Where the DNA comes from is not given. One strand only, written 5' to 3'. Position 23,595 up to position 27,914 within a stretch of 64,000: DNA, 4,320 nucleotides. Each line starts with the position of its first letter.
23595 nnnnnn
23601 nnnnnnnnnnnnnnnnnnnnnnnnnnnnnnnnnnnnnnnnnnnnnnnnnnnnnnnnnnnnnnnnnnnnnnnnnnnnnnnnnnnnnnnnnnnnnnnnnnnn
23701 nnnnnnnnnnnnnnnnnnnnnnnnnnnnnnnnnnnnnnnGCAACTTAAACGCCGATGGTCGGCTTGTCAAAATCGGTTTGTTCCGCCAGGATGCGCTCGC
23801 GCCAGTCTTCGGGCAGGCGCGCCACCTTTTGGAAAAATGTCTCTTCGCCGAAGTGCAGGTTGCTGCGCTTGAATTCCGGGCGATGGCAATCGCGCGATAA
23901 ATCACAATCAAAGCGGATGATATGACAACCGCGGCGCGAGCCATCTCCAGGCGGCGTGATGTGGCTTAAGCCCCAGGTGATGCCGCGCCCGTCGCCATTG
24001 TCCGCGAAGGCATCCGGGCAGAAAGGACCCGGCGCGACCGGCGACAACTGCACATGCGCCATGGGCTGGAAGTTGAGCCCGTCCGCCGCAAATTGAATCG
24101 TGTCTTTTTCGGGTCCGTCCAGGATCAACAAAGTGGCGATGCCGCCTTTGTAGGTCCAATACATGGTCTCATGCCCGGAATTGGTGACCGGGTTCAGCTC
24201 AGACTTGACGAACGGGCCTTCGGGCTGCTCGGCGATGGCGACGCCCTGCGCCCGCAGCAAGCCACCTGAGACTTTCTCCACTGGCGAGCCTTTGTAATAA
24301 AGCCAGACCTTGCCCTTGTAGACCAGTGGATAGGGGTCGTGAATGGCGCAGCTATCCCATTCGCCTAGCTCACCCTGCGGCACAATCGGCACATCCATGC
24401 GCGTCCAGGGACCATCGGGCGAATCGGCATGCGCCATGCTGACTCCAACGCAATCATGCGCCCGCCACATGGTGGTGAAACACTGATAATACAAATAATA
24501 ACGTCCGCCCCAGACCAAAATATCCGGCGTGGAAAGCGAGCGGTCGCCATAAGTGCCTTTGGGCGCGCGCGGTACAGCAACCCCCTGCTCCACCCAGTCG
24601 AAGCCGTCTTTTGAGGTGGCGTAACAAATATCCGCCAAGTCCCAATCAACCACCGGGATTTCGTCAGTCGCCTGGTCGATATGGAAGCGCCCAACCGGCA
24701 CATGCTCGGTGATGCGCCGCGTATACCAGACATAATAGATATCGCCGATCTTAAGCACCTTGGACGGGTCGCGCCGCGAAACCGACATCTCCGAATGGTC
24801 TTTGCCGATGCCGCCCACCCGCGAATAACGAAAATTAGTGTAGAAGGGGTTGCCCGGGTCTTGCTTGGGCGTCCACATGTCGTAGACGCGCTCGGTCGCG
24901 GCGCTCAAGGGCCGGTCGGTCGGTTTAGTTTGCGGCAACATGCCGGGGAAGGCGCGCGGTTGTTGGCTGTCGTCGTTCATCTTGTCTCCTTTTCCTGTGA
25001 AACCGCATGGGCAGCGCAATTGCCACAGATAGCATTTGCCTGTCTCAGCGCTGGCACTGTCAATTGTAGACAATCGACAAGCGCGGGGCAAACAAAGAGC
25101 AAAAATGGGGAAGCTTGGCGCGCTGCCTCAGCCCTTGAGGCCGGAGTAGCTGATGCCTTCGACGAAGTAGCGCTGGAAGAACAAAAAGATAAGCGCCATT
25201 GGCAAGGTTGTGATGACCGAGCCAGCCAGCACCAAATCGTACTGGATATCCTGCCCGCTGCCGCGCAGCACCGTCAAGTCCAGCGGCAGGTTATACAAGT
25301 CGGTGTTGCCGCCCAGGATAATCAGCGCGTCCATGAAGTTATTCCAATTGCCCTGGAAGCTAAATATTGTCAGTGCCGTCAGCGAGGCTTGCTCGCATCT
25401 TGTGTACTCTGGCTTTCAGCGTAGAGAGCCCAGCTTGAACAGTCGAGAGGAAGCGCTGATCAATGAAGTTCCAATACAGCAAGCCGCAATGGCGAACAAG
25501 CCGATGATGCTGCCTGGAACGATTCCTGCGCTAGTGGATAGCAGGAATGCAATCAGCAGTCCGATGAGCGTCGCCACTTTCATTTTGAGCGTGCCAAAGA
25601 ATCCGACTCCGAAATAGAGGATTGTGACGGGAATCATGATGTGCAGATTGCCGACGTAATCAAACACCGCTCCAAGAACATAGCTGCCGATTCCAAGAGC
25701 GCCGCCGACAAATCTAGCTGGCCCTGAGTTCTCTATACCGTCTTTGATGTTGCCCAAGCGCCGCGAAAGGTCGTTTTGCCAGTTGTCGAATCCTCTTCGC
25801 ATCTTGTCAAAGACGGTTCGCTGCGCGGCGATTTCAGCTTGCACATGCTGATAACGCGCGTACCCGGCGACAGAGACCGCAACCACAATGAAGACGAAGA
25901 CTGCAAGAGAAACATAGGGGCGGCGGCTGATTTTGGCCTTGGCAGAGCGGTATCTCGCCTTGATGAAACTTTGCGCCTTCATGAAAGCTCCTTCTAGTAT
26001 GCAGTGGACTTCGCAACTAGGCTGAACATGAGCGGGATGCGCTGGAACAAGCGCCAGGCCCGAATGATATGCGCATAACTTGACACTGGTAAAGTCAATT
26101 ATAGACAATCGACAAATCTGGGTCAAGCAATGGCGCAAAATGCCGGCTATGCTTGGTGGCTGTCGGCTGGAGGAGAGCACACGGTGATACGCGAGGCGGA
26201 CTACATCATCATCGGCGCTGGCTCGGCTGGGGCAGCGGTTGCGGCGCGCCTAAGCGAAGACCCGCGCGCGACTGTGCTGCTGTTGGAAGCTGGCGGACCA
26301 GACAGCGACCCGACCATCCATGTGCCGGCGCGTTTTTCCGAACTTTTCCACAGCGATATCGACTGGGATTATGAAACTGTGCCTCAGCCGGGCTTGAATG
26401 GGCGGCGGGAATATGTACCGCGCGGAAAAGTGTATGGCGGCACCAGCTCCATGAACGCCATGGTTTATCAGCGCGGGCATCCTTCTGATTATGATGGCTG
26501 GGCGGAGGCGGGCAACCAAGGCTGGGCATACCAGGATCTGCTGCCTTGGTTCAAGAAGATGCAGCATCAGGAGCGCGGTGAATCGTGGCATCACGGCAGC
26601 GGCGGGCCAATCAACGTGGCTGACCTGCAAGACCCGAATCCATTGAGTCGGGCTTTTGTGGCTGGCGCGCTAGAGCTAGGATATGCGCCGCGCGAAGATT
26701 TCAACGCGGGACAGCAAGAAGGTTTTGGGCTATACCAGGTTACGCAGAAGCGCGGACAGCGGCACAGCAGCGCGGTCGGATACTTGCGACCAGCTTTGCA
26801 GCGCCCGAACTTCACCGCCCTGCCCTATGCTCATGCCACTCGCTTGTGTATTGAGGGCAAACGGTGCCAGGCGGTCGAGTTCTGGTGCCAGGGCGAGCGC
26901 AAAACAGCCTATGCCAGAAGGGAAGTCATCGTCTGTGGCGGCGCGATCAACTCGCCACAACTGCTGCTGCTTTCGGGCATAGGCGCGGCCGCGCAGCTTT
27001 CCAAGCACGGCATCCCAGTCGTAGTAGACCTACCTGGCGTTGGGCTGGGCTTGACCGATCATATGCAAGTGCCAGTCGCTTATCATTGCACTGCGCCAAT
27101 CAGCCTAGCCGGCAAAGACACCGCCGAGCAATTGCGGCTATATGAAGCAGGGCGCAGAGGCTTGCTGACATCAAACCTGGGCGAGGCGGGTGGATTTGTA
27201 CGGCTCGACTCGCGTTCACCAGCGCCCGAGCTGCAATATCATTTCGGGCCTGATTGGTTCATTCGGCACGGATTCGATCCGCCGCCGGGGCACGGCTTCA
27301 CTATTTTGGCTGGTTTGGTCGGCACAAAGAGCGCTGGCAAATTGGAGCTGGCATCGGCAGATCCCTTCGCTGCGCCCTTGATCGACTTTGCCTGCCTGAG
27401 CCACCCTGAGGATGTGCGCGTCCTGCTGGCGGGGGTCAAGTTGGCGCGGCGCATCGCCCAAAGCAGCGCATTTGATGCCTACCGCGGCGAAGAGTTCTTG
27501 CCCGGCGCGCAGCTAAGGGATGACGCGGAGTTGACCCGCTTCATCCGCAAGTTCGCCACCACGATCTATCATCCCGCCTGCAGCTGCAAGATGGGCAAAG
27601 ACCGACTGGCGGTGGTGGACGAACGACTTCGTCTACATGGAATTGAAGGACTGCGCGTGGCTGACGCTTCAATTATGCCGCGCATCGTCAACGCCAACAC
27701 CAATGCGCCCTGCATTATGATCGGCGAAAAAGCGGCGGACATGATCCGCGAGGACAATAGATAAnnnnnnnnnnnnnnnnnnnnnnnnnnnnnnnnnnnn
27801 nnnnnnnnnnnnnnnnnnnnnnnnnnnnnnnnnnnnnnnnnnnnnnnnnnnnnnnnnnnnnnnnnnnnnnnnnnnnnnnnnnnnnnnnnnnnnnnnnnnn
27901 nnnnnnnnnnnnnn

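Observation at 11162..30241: Cytoplasmic anhydrogalactose/agar-type polysaccharide utilisation locus in a putative non-Bacteroidota, non-Proteobacteria host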

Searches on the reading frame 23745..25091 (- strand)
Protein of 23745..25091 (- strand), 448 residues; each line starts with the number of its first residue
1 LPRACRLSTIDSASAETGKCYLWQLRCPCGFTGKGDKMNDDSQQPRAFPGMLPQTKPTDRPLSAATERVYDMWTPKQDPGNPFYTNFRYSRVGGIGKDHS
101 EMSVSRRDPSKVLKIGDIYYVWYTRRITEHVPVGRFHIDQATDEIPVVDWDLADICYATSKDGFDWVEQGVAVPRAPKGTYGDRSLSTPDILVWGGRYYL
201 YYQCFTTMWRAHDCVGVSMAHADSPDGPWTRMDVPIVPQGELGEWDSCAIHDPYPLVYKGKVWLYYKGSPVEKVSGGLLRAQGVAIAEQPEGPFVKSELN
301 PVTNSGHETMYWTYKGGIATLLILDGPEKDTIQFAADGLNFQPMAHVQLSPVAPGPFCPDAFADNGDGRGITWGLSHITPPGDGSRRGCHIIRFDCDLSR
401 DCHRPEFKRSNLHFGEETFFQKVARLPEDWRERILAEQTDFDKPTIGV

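Call 4: search_protein_families(library=pfam, proteins=[window:23745-25091:-], max_evalue=0.01)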
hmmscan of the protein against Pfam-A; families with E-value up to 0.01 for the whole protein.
window:23745-25091:- (448 aa): 1 family
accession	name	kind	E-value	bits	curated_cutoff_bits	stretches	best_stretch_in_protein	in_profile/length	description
PF04616.20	Glyco_hydro_43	-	1.9e-09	37.7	32.2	1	154-274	34-146/288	Glycosyl hydrolases family 43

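Call 6: search_solved_structures(query=window:23745-25091:-, max_evalue=0.001, show_alignments=1)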
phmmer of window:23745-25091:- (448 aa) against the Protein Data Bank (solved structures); distinct sequences matched with E-value up to 0.001: 9.
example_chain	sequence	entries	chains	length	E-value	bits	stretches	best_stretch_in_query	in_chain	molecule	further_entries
4u6d_A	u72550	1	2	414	1.6e-114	386.5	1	40-434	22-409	Conserved hypothetical periplasmic protein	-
4u6b_A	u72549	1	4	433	2.3e-110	372.8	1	42-425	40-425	Conserved hypothetical lipoprotein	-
4ak5_A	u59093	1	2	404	5.9e-73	249.4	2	81-247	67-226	ANHYDRO-ALPHA-L-GALACTOSIDASE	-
4ak7_A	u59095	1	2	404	1.5e-72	248.1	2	81-247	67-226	ANHYDRO-ALPHA-L-GALACTOSIDASE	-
4ak6_A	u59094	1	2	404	7.3e-72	245.8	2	81-247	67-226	ANHYDRO-ALPHA-L-GALACTOSIDASE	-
5ta7_A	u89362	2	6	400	5.9e-70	239.5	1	57-377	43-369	Glycoside Hydrolase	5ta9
3r4y_A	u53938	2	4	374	6.1e-68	232.9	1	100-377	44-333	Glycosyl hydrolase family 32, N terminal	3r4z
3p2n_A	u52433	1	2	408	2.6e-64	220.9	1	30-384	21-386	3,6-anhydro-alpha-L-galactosidase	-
5c0p_A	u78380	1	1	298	0.00016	23.7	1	159-277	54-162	Endo-arabinase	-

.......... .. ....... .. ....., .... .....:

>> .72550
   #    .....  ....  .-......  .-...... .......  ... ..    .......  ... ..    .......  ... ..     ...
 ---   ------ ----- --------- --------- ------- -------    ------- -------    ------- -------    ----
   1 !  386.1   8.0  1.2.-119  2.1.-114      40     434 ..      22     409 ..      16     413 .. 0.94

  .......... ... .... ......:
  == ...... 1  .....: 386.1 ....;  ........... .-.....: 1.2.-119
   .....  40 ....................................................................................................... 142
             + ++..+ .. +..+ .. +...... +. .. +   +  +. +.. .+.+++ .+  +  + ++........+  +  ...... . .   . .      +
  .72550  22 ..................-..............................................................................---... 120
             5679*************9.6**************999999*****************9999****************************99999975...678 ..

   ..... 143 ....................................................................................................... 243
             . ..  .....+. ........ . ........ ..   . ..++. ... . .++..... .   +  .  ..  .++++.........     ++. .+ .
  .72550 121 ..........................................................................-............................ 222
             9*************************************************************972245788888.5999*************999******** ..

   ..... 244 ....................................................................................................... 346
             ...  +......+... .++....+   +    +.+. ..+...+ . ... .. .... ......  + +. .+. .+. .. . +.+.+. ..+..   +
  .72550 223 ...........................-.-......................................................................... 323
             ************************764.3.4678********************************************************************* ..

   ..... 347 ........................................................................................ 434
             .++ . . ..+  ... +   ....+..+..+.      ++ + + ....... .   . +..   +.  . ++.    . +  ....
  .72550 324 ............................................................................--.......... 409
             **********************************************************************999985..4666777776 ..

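Call 19: search_protein_families(library=ncbifam, proteins=[window:23745-24980:-], max_evalue=0.00001)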
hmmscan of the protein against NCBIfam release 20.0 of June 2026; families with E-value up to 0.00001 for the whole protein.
window:23745-24980:- (411 aa): 1 family
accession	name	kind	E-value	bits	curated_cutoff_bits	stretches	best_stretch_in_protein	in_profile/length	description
NF049888.1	AlphArabdaseBT0367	equivalog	2.3e-07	29.8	800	0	66-199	41-170/486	arabinan endo-1,5-alpha-L-arabinosidase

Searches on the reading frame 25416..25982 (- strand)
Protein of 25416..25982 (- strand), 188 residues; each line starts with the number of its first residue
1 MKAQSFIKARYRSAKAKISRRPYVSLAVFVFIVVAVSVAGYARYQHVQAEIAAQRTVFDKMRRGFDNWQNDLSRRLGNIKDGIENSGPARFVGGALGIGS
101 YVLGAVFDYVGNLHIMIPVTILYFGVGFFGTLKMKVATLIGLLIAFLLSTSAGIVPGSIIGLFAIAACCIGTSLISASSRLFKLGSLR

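Call 68: search_protein_families(library=pfam, proteins=[window:25416-25982:-], max_evalue=0.01)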
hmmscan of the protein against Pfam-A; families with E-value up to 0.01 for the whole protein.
window:25416-25982:- (188 aa): 1 family
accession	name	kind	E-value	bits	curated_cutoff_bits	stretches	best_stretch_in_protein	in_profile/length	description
PF05465.18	Halo_GVPC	-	0.0082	16.8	22.4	0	47-67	4-24/32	Halobacterial gas vesicle protein C (GVPC) repeat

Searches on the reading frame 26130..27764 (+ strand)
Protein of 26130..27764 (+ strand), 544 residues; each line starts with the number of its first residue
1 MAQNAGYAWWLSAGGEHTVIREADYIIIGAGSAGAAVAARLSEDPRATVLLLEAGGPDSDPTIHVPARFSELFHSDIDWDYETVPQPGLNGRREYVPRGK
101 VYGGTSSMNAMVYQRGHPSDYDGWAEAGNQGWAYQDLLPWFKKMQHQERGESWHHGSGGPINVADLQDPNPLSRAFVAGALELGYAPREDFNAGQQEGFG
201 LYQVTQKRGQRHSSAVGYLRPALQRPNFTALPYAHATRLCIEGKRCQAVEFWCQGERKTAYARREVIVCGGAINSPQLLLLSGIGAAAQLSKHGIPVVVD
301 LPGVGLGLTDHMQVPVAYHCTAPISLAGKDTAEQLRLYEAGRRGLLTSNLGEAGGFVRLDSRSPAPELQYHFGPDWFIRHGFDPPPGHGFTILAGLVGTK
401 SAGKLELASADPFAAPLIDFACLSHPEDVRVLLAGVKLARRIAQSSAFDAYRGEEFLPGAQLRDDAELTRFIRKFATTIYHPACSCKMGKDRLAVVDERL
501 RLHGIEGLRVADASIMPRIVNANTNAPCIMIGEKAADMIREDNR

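Call 4: search_protein_families(library=pfam, proteins=[window:26130-27764:+], max_evalue=0.01)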
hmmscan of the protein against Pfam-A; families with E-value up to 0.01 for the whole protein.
window:26130-27764:+ (544 aa): 7 families
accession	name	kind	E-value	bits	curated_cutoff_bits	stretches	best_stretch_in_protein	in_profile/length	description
PF00732.25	GMC_oxred_N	-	1.8e-52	178.8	23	1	24-312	2-217/218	GMC oxidoreductase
PF05199.19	GMC_oxred_C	-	1.7e-36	126.3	24.6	1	400-532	2-139/139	GMC oxidoreductase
PF13450.12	NAD_binding_8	-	8.5e-05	23.2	21.9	1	27-55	1-28/68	NAD(P)-binding Rossmann-like domain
PF00890.30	FAD_binding_2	-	0.00012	21.8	20.4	0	24-57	1-33/414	FAD binding domain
PF01266.30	DAO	-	0.0013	18.8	27.9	1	24-58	1-35/353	FAD dependent oxidoreductase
PF05834.18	Lycopene_cycl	-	0.0031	17.1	23.4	1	24-55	1-33/380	Lycopene cyclase protein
PF01946.23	Thi4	-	0.0074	16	26.2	0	20-54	15-49/235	Thi4 family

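Call 19: search_protein_families(library=ncbifam, proteins=[window:26130-27764:+], max_evalue=0.00001)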
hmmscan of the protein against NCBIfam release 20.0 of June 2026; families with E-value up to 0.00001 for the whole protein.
window:26130-27764:+ (544 aa): 5 families
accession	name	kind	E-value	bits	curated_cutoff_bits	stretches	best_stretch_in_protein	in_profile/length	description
NF002550.0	PRK02106.1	subfamily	3.2e-179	597.1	605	1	21-542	4-536/563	choline dehydrogenase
TIGR01810.1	betA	equivalog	1.7e-159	531.9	732.1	1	24-541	1-528/532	choline dehydrogenase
TIGR03970.1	mycofact_MftG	equivalog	9.4e-89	298.6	387.45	2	23-323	1-303/487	mycofactocin dehydrogenase MftG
TIGR04542.1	GMC_mycofac_2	equivalog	5.3e-31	108.1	400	1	24-323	1-260/425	mycofactocin system GMC family oxidoreductase MftG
NF038210.1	GMC_mycofac_3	equivalog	5.1e-12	45.4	300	0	478-532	355-405/418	mycofactocin system GMC family oxidoreductase MftG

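Call 51: search_solved_structures(query=window:26130-27764:+, max_evalue=1e-40)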
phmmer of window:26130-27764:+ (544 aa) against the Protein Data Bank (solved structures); distinct sequences matched with E-value up to 1e-40: 44.
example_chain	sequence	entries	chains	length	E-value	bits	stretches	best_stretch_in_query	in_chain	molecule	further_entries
9lq0_A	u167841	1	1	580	1.1e-122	413.5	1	15-540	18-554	Oxygen-dependent choline dehydrogenase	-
8b7s_A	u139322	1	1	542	3.7e-117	395.3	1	21-542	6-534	Chloramphenicol-inactivating oxidoreductase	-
8rpg_A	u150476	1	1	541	4.2e-112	378.6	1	14-540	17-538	Alcohol oxidase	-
9ugm_A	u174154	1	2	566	1.2e-93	317.7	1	21-542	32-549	FAD containing choline oxidase mutant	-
3nne_A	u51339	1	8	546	2.6e-92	313.3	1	19-541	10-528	Choline oxidase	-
2jbv_A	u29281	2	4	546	6.3e-92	312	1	19-541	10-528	CHOLINE OXIDASE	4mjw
3ljp_A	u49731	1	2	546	2.6e-91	310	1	19-541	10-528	Choline oxidase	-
8rpf_A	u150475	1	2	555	3.3e-91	309.7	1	20-543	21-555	alcohol oxidase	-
6zh7_A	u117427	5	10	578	4.3e-84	286.2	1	19-539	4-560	Fatty acid photodecarboxylase, chloroplastic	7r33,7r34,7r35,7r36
7av4_AAA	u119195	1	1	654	5.3e-84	285.9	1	21-539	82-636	Fatty acid photodecarboxylase, chloroplastic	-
5ncc_A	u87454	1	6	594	8.5e-84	285.2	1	21-539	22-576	Fatty acid Photodecarboxylase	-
6yru_AAA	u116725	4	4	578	1e-83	284.9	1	22-539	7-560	Fatty acid Photodecarboxylase | Fatty acid photodecarboxylase, chloroplastic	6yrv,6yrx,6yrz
6ys1_AAA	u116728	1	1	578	1.2e-83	284.7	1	22-539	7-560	Fatty acid Photodecarboxylase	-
6ys2_AAA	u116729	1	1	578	2e-83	284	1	22-539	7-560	Fatty acid Photodecarboxylase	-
3t37_A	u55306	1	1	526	6.2e-75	255.9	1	22-536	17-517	Probable dehydrogenase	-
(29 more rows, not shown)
